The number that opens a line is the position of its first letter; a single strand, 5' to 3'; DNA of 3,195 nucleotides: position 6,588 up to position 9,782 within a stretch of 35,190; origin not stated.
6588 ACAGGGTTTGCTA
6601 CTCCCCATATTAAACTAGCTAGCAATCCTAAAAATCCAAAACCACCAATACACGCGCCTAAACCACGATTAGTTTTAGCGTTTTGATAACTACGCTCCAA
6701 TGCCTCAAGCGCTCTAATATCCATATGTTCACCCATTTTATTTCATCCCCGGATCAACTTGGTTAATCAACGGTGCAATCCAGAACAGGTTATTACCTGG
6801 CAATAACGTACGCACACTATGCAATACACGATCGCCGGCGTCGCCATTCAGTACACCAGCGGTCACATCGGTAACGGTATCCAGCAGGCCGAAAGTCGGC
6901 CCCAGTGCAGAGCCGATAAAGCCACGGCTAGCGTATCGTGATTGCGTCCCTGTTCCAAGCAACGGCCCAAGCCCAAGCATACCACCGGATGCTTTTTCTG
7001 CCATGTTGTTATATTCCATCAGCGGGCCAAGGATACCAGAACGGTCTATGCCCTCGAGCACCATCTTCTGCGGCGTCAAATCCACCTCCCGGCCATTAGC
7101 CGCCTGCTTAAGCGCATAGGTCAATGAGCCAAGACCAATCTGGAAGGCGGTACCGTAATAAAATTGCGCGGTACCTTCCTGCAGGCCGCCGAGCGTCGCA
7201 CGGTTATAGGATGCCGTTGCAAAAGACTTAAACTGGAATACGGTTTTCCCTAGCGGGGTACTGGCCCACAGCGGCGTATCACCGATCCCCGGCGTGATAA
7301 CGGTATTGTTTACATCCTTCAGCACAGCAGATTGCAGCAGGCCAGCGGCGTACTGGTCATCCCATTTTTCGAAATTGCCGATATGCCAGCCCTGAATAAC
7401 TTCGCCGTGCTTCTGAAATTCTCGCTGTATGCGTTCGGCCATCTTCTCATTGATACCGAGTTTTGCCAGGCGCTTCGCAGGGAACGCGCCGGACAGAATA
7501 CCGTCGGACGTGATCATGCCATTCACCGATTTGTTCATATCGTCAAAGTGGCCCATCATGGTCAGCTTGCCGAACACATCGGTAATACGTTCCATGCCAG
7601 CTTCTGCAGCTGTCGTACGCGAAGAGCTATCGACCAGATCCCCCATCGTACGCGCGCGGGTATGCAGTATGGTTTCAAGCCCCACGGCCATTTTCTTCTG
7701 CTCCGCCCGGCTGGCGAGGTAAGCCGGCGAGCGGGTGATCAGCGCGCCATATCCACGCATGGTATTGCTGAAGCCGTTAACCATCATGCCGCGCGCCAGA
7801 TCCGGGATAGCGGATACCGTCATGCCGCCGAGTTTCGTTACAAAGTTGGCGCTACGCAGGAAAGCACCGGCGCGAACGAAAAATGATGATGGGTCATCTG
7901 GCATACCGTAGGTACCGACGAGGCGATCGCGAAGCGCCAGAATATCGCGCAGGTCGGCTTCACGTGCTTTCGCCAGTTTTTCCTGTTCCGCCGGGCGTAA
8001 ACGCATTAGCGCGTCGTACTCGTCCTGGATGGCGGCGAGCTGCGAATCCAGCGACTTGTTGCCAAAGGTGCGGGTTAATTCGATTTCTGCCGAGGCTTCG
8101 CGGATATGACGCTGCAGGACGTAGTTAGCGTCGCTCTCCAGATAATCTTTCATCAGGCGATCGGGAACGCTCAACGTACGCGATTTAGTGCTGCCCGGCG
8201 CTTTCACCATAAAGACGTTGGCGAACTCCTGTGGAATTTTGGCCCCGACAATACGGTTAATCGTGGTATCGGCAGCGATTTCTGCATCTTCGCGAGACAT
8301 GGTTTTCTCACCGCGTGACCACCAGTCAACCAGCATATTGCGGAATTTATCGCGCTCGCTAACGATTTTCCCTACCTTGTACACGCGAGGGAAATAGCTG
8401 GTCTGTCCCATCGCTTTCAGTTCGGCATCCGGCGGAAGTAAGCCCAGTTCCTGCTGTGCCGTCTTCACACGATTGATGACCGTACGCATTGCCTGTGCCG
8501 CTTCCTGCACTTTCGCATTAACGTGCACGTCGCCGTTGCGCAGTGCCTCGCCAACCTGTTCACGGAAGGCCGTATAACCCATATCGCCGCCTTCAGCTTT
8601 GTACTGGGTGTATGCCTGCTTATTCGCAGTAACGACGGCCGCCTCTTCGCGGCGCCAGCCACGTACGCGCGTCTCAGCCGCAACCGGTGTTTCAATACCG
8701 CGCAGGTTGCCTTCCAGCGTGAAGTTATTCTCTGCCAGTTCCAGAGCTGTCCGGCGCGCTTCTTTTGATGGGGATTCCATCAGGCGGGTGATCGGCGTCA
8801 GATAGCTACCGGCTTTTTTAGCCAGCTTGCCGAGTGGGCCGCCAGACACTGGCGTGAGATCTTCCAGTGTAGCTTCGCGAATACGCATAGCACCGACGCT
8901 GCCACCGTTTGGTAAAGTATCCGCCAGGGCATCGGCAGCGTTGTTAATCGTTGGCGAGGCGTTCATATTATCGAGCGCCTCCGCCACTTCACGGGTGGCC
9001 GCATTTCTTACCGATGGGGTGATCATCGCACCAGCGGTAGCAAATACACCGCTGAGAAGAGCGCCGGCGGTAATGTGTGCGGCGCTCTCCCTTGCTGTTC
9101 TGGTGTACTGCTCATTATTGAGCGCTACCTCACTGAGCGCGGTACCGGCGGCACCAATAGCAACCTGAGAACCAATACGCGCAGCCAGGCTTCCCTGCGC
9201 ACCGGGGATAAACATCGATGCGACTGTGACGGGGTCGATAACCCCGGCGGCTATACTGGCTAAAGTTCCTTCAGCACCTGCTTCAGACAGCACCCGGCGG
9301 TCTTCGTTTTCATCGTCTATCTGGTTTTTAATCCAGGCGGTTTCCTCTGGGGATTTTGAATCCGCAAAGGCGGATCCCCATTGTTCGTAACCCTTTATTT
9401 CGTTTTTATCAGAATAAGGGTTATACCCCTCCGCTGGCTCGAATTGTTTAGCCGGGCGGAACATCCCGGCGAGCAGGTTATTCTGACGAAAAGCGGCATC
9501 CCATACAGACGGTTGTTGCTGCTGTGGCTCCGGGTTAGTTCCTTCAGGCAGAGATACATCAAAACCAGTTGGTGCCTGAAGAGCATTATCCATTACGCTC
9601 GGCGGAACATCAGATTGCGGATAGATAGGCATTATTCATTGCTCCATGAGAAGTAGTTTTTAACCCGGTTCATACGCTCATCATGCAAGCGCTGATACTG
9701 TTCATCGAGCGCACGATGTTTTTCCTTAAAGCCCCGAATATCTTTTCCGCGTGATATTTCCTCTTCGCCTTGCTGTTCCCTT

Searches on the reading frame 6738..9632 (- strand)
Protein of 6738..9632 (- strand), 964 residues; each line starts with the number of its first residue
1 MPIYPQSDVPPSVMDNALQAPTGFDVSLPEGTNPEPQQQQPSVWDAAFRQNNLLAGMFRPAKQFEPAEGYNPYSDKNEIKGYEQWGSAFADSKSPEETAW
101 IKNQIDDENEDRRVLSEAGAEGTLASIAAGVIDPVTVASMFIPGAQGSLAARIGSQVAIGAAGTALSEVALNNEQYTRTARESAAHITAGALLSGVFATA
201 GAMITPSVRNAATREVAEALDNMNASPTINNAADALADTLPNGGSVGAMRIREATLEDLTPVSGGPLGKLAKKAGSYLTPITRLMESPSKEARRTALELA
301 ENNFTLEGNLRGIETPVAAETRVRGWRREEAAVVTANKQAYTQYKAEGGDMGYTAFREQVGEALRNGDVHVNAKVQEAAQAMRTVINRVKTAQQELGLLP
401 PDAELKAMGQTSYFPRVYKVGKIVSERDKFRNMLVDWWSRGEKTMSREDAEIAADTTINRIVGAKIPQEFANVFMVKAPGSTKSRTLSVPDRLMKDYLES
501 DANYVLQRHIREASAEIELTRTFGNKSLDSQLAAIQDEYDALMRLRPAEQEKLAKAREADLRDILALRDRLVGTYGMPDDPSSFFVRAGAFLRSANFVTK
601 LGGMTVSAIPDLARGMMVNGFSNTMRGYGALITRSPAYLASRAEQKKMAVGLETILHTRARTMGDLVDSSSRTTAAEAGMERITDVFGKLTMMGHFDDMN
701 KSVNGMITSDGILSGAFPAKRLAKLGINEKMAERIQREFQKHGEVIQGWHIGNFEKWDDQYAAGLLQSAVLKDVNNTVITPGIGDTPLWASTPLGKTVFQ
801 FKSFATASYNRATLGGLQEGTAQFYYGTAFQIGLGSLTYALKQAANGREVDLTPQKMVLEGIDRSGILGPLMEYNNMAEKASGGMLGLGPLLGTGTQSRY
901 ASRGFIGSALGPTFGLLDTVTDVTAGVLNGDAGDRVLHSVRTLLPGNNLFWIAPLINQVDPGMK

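Call 10: search_protein_families(library=phrogs, proteins=[window:6738-9632:-], max_evalue=0.001)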
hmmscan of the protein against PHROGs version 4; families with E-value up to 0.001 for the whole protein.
window:6738-9632:- (964 aa): 3 families
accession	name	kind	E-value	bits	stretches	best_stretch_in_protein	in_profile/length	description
phrog_16310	-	unknown function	3.3e-258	860.8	1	386-963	800-1410/1411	-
phrog_342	-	head and packaging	1.1e-194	650.7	1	19-963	199-1226/1235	internal virion protein with endolysin domain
phrog_684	-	head and packaging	2e-13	50.7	2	493-711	301-513/840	virion structural protein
